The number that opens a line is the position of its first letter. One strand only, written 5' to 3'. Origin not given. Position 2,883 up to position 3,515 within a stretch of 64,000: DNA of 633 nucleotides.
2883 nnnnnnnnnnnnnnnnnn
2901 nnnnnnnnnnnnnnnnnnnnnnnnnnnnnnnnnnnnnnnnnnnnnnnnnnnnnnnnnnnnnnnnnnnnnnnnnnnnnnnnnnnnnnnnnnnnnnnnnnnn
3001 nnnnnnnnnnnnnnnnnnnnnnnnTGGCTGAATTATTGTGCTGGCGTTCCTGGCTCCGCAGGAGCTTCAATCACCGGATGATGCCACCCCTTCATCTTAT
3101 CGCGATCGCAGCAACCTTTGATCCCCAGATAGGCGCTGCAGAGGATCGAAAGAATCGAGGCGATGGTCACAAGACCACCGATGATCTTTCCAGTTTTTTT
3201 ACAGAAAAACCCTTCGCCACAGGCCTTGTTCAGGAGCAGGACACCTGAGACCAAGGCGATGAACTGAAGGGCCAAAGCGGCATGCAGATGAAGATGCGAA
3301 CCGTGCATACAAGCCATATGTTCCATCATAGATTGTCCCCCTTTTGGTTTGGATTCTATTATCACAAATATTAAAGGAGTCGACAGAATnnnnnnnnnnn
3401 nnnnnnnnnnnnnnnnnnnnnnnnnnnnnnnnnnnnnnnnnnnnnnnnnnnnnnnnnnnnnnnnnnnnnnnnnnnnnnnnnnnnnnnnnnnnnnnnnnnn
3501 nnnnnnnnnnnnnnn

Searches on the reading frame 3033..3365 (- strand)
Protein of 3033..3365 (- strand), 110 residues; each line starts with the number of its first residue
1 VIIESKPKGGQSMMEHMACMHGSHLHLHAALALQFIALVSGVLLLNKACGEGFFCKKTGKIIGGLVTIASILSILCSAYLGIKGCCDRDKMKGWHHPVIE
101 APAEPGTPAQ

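Call 8: search_protein_families(library=pfam, proteins=[window:3033-3365:-], max_evalue=0.001)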
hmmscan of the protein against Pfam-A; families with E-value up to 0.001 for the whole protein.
window:3033-3365:- (110 aa): 0 families

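Call 59: search_protein_families(library=pfam, proteins=[window:3033-3365:-], max_evalue=0.001)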
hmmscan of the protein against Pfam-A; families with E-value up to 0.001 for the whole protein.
window:3033-3365:- (110 aa): 0 families

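Call 72: search_protein_families(library=ncbifam, proteins=[window:3033-3365:-], max_evalue=0.001)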
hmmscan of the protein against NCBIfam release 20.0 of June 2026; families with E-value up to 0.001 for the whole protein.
window:3033-3365:- (110 aa): 0 families
